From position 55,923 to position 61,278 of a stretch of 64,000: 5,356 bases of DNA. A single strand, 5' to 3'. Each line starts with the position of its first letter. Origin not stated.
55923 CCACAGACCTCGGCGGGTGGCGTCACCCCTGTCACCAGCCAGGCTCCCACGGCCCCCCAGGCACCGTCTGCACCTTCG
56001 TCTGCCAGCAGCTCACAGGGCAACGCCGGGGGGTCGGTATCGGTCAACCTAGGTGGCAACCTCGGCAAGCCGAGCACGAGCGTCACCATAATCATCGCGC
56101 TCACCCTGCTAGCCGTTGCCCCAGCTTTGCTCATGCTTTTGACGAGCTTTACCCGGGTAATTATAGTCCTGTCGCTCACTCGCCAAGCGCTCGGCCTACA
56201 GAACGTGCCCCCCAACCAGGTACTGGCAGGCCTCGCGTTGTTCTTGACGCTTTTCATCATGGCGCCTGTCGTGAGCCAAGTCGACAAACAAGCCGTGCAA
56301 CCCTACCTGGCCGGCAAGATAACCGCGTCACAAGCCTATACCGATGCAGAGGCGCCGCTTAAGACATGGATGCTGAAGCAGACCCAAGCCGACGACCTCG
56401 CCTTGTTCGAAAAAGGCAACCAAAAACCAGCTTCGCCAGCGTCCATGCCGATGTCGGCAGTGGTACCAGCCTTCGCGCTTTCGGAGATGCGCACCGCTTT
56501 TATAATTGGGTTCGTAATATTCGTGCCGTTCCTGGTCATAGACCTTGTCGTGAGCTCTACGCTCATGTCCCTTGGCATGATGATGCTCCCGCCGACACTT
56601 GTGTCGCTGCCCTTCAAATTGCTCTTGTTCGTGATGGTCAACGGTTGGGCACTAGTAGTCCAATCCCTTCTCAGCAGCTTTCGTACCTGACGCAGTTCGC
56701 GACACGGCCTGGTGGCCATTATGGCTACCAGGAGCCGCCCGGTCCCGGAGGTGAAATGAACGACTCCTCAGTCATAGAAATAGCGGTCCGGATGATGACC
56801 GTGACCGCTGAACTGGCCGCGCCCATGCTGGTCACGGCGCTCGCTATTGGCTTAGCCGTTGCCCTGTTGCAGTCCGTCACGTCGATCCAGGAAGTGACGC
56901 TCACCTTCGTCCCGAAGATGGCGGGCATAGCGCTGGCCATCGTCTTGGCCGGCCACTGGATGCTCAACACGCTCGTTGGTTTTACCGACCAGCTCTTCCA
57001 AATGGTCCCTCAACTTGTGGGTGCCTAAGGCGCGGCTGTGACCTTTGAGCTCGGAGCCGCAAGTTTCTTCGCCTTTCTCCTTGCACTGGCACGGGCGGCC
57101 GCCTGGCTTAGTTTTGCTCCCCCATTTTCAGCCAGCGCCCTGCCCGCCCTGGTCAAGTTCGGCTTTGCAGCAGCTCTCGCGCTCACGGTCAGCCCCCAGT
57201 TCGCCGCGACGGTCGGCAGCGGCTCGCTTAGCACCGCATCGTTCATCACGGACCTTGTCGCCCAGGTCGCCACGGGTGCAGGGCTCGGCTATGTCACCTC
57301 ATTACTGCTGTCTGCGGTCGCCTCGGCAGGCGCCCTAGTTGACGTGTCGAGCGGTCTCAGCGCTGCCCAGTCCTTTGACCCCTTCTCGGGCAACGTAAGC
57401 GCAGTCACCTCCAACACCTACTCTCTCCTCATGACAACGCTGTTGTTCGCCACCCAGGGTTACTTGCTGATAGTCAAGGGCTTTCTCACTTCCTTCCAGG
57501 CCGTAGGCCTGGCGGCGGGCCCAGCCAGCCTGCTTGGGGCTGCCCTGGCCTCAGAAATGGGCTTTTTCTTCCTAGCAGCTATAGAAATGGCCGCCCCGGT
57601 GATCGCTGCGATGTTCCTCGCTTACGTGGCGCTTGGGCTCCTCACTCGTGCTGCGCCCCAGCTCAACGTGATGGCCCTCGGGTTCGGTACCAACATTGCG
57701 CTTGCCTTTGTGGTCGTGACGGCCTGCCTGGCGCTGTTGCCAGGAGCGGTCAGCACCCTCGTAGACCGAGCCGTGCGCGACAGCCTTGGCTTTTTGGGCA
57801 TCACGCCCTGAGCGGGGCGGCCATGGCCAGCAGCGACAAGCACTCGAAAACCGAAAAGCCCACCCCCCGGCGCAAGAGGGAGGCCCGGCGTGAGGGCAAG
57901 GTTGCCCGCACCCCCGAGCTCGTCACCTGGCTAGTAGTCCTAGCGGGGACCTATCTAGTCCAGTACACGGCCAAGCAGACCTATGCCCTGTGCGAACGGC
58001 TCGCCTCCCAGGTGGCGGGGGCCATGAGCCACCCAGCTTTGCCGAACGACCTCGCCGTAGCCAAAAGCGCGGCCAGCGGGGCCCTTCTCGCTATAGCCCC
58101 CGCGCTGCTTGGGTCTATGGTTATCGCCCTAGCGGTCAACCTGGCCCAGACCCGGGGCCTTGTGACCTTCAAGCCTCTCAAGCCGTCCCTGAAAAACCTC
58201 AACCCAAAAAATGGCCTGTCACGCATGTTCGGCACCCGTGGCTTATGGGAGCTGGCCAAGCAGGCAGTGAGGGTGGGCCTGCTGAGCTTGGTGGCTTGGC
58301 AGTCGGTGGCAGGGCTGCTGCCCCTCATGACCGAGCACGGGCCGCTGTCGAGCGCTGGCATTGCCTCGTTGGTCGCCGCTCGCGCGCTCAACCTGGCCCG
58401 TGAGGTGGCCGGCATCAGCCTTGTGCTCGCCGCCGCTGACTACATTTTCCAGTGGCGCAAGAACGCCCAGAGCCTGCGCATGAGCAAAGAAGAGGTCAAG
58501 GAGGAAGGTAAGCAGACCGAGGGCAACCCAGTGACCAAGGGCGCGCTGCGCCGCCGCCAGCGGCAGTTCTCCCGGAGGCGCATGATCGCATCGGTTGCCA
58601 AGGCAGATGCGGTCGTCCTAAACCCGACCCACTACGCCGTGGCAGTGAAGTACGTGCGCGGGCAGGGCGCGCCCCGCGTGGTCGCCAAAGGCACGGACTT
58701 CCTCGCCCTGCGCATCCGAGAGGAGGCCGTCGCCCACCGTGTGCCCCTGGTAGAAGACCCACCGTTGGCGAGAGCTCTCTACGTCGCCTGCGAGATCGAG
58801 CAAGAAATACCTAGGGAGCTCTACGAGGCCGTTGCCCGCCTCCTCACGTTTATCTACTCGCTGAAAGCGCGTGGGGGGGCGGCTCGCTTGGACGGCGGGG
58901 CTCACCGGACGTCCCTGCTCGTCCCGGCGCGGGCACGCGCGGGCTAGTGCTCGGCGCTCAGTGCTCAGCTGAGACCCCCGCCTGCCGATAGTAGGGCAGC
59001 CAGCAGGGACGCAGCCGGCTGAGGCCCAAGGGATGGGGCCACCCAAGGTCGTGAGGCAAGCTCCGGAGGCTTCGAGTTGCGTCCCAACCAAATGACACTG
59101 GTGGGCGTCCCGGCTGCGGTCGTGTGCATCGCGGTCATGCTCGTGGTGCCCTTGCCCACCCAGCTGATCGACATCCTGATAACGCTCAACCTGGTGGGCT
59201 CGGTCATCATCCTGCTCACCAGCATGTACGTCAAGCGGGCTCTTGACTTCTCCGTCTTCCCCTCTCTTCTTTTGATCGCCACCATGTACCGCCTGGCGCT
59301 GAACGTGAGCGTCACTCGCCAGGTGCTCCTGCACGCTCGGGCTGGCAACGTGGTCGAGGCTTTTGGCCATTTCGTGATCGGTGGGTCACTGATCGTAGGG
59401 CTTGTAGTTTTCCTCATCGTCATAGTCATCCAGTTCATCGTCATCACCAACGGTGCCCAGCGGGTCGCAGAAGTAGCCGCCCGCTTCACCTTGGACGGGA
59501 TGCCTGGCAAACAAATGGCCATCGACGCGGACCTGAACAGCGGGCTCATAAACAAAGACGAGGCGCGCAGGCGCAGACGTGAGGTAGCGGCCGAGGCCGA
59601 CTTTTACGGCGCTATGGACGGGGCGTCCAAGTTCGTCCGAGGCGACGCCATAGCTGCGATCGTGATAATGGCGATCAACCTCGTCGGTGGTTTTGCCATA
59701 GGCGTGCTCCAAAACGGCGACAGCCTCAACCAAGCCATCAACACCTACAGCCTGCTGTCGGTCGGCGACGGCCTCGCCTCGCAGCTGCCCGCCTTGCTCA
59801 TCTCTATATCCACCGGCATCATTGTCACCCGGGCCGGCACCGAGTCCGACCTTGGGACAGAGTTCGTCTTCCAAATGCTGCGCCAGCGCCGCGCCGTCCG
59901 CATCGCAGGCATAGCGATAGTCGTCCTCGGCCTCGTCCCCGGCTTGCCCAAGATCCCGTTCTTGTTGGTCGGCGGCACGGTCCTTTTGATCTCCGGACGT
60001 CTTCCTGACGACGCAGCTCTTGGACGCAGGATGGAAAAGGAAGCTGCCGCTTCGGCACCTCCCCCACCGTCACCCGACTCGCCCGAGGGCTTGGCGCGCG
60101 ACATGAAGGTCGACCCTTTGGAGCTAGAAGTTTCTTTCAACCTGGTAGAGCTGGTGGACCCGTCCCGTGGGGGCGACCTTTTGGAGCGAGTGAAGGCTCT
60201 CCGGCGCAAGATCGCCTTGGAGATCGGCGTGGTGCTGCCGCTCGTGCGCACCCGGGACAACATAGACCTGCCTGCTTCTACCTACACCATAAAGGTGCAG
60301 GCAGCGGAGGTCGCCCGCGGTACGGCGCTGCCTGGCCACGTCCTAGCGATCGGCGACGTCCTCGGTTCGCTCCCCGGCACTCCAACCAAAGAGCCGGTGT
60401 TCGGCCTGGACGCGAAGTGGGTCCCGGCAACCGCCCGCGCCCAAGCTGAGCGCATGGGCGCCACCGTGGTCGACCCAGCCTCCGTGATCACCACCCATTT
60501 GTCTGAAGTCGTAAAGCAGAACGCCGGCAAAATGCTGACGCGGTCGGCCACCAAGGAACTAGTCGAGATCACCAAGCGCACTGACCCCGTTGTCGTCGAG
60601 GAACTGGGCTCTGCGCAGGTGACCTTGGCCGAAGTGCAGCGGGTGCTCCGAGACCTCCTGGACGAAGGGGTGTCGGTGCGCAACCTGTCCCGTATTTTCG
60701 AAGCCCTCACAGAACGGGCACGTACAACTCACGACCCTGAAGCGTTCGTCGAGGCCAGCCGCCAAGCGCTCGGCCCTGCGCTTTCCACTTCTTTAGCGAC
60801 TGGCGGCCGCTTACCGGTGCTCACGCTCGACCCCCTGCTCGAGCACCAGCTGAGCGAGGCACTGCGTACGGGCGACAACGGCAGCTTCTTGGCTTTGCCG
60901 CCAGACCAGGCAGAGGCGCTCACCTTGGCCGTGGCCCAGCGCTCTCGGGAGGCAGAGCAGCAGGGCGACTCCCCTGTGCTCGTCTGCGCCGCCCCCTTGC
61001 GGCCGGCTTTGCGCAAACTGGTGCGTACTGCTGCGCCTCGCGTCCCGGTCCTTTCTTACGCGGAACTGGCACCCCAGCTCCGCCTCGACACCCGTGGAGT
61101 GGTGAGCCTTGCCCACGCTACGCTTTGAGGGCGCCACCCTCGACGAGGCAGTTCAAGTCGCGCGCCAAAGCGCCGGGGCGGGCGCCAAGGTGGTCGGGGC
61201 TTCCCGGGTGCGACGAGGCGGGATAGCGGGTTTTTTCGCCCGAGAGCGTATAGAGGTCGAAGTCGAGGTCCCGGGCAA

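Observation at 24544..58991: Seven copies of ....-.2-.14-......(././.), each oriented into a flagellar gene: a candidate FliA/WhiG regulon signature that also covers early genes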

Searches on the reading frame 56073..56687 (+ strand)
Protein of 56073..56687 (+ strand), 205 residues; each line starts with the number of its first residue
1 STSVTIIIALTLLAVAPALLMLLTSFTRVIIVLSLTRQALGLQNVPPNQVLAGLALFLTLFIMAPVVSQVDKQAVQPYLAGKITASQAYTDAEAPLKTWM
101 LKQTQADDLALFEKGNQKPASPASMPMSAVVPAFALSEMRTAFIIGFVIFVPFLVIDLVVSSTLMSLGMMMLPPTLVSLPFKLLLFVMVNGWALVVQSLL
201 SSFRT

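Call 35: find_related_loci(query=window:56073-56687:+, collection=genome_contigs, flank=10000)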
Query seq(205 aa) (205 aa) in genome_contigs; peptide patterns used: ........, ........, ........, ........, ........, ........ (x = any residue, [..] = any of these).
599 stretches matched a pattern (row limit reached: there are more); 214 encode a relative of the query (tblastn E <= 1e-3); the best 80 are kept; 80 distinct loci.
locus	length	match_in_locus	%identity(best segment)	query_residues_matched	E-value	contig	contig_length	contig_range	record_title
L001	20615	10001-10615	87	1-205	7e-115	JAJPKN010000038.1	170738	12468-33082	MAG: Actinomycetota bacterium isolate Centralia_MAG_82 k107_9179758, whole genome shotgun sequence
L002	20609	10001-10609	84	1-204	4e-109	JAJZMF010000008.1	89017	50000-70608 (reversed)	MAG: Actinomycetes bacterium isolate MAS3.bin16 NODE_338_length_89017_cov_5.597266, whole genome shotgun sequence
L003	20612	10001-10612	83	1-204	9e-109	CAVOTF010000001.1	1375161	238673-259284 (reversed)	MAG: uncultured Acidimicrobiaceae bacterium isolate MFD00082.bin.2.86 genome assembly, contig: contig_1430, whole genome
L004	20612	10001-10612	82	1-204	2e-108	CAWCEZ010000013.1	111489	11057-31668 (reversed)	MAG: uncultured Acidimicrobiaceae bacterium isolate MFD09495.bin.2.2 genome assembly, contig: contig_9934, whole genome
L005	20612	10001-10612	81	1-204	6e-108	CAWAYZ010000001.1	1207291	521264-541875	MAG: uncultured Acidimicrobiaceae bacterium isolate MFD05512.bin.2.165 genome assembly, contig: contig_10424, whole geno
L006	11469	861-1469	81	1-204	7e-107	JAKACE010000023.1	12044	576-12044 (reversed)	MAG: Actinomycetes bacterium isolate WH2.bin85 NODE_9654_length_12044_cov_1.189058, whole genome shotgun sequence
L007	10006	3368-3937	84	14-204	1e-102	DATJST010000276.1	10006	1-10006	MAG TPA_asm: Acidimicrobiales bacterium isolate SMAG_U15000 k141_3916352, whole genome shotgun sequence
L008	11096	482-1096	66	1-204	1e-90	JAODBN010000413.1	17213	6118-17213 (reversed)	MAG: Acidimicrobiaceae bacterium isolate RYN_47 scaffold_2253540, whole genome shotgun sequence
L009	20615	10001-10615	66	1-204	5e-90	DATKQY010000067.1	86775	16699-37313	MAG TPA_asm: Acidimicrobiales bacterium isolate SMAG_U14014 k141_309250, whole genome shotgun sequence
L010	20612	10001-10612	65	3-204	3e-83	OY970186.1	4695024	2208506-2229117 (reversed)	MAG: uncultured Actinomycetes bacterium isolate MFD04967.bin.c.5 genome assembly, chromosome: 1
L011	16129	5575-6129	68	21-204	4e-83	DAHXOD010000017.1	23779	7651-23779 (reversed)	MAG TPA_asm: bacterium isolate clean1797 NODE_17_length_23779_cov_3.060883, whole genome shotgun sequence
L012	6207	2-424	89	65-205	3e-79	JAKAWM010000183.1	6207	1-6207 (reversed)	MAG: Actinomycetes bacterium isolate YP4.bin5 NODE_17909_length_6207_cov_1.207566, whole genome shotgun sequence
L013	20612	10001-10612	81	1-204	3e-107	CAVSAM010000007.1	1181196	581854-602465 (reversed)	MAG: uncultured Acidimicrobiaceae bacterium isolate MFD05512.bin.2.29 genome assembly, contig: contig_3771, whole genome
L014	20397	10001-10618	61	1-204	3e-78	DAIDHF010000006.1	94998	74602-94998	MAG TPA_asm: Acidimicrobiales bacterium isolate clean4 NODE_6_length_94998_cov_4.199724, whole genome shotgun sequence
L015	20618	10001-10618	58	1-204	2e-77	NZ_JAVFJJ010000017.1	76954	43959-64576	Sinomonas sp. ASV322 Scaffold17, whole genome shotgun sequence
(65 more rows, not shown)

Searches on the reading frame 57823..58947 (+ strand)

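Call 9: search_protein_families(library=pfam, proteins=[window:57823-58947:+])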
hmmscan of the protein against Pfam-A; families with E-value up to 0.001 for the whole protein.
window:57823-58947:+ (374 aa): 1 family
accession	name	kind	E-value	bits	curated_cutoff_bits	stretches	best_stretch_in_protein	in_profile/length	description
PF01312.24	Bac_export_2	-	3.6e-106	355.6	24.4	1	8-344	2-335/335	FlhB HrpN YscU SpaS Family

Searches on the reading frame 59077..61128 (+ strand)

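Call 9: search_protein_families(library=pfam, proteins=[window:59077-61128:+])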
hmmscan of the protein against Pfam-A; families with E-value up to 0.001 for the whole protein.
window:59077-61128:+ (683 aa): 1 family
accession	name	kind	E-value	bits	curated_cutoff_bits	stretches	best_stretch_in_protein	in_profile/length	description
PF00771.25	FHIPEP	-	9.2e-247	821.2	29.1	1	19-667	2-655/657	FHIPEP family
